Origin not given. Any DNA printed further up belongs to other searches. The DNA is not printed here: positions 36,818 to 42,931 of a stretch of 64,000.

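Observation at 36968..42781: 1,937-aa DUF4011 / SF1 helicase / Vsr-like / DUF3320 protein with an unexplained N-terminal module of about 390 aa, next to a tRNA cluster: candidate single-gene anti-phage system (Hhe-like variant)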

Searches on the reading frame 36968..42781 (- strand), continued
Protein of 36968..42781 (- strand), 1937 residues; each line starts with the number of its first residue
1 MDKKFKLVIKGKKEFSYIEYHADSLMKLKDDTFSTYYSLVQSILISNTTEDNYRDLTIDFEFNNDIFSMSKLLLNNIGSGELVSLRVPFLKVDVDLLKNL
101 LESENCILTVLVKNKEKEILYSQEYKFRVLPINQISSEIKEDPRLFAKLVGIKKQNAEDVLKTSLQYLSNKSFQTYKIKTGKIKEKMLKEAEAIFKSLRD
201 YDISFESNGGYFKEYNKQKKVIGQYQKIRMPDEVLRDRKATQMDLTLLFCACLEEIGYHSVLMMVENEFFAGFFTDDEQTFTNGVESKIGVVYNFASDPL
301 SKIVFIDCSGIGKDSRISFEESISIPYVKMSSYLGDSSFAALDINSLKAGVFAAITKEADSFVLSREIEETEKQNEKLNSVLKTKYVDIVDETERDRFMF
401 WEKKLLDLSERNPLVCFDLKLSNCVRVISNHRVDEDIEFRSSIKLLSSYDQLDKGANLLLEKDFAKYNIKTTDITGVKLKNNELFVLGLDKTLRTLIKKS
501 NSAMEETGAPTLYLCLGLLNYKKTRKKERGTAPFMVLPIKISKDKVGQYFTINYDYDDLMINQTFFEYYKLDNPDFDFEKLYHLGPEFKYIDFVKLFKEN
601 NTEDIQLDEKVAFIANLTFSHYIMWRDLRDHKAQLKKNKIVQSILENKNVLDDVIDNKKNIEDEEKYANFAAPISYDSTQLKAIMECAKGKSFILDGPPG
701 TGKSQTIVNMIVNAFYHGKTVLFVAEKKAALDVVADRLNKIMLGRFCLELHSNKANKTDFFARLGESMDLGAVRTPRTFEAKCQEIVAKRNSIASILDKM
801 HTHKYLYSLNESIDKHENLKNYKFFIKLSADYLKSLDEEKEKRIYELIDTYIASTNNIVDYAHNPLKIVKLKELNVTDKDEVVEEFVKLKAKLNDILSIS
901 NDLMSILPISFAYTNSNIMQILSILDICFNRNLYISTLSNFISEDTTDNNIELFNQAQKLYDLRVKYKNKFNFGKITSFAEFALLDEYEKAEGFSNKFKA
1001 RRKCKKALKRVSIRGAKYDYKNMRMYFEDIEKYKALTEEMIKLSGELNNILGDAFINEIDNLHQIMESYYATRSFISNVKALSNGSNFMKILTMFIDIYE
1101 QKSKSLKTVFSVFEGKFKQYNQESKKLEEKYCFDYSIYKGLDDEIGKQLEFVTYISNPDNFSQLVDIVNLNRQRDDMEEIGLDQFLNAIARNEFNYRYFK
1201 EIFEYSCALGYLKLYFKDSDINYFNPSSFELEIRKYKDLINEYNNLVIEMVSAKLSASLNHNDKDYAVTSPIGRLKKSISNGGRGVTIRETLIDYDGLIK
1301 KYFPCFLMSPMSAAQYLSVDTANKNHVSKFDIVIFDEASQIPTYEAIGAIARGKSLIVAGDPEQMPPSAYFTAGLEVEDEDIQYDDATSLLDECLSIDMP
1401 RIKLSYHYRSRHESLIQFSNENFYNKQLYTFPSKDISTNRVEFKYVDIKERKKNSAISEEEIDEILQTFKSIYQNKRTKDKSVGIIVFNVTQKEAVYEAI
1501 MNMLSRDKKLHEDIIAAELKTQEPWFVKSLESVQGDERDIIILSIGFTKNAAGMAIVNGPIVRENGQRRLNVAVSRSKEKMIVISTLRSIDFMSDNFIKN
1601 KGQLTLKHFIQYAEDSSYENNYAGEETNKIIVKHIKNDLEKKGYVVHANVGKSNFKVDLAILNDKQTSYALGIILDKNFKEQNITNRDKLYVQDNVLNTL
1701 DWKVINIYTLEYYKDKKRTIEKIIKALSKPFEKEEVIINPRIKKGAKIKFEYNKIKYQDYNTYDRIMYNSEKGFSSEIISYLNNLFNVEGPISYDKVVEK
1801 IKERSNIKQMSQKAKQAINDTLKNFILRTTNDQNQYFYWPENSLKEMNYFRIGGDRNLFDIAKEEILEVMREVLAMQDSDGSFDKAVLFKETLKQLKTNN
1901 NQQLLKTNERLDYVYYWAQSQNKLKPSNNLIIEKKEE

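Call 15: find_encoding_contigs(protein=P0006, flank=8000, max_places=2)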
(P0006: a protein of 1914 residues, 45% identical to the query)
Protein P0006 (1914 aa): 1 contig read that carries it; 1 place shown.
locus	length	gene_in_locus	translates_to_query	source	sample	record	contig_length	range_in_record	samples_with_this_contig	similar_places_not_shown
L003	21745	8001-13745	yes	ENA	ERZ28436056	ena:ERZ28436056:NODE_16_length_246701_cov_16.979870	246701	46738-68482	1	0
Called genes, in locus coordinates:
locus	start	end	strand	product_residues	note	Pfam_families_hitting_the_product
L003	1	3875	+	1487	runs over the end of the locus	PF02811:PHP, PF00929:RNase_T, PF13482:RNase_H_2 (weak), PF07733:DNA_pol3_alpha, PF17657:DNA_pol3_finger, PF14579:HHH_6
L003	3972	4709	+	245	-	PF12811:BaxI_1, PF01027:Bax1-I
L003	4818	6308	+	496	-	PF11074:DUF2779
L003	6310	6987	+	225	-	PF01522:Polysacc_deac_1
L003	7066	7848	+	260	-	PF02535:Zip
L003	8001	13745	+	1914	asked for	PF13195:DUF4011, PF13086:AAA_11 (weak), PF13087:AAA_12, PF18741:MTES_1575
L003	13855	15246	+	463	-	PF04513:Baculo_PEP_C (faint), PF01442:Apolipoprotein (weak), PF02646:RmuC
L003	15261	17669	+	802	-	PF13855:LRR_8 (faint), PF13306:LRR_5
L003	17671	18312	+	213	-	PF01636:APH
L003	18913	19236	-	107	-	PF12844:HTH_19 (weak), PF01381:HTH_3, PF13443:HTH_26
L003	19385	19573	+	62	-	-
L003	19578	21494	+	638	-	PF12172:zf-ChsH2 (faint), PF22400:DUF6980 (faint), PF13421:Band_7_1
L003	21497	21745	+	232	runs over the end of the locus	-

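Call 16: find_encoding_contigs(protein=P0008, flank=8000, max_places=2)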
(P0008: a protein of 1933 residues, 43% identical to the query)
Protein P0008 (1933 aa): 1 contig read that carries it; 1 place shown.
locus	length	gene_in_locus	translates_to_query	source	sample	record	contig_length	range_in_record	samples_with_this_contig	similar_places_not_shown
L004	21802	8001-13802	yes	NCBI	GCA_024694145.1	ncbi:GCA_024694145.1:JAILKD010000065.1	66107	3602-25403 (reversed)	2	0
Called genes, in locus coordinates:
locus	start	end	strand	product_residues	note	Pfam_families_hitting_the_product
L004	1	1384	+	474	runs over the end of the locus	PF14691:Fer4_20, PF01946:Thi4 (weak), PF13241:NAD_binding_7 (faint), PF00070:Pyr_redox (weak), PF01266:DAO (faint), PF01593:Amino_oxidase, PF07992:Pyr_redox_2, PF13450:NAD_binding_8, +2 more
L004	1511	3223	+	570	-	PF19789:DUF6273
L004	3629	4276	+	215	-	PF02417:Chromate_transp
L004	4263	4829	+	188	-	PF02417:Chromate_transp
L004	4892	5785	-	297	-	PF00665:rve, PF13683:rve_3, PF13333:rve_2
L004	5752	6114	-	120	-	PF01527:HTH_Tnp_1, PF13518:HTH_28 (weak)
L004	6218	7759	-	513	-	PF08757:CotH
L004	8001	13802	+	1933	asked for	PF13195:DUF4011, PF13086:AAA_11, PF13087:AAA_12, PF18741:MTES_1575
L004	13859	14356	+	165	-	PF01451:LMWPc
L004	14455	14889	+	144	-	PF00572:Ribosomal_L13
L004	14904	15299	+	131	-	PF00380:Ribosomal_S9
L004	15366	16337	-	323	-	PF17761:DUF1016_N, PF06250:YhcG_C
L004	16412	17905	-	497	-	PF00990:GGDEF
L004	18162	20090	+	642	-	PF00270:DEAD (faint), PF04851:ResIII, PF17757:UvrB_inter, PF27431:UvrB_3rd, PF00271:Helicase_C, PF12344:UvrB, PF02151:UVR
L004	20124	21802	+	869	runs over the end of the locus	PF05725:FNIP (faint), PF13306:LRR_5, PF23952:LRR_EndoS (faint), PF13855:LRR_8 (faint), PF10877:DUF2671 (faint), PF12799:LRR_4 (faint), PF13306:LRR_5, PF13306:LRR_5, +1 more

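Call 17: find_encoding_contigs(protein=P0004, flank=8000, max_places=2)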
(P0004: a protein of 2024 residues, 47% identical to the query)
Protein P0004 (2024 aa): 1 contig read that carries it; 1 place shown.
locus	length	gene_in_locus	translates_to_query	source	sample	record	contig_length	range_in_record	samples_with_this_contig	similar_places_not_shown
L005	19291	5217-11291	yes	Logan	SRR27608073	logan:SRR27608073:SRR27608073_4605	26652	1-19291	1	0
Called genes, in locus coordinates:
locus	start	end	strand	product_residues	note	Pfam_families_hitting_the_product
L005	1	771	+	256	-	?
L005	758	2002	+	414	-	PF09563:RE_LlaJI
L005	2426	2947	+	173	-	-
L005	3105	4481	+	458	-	PF09903:DUF2130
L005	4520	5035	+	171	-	-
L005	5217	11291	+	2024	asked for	PF00270:DEAD (faint), PF13195:DUF4011, PF13086:AAA_11, PF13245:AAA_19 (faint), PF13086:AAA_11 (weak), PF13087:AAA_12, PF18741:MTES_1575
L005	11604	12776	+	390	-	-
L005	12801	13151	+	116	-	-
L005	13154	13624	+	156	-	-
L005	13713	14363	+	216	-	PF00929:RNase_T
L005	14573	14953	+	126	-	-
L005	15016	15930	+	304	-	PF08902:DUF1848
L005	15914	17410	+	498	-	-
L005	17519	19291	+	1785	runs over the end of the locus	PF13401:AAA_22 (weak)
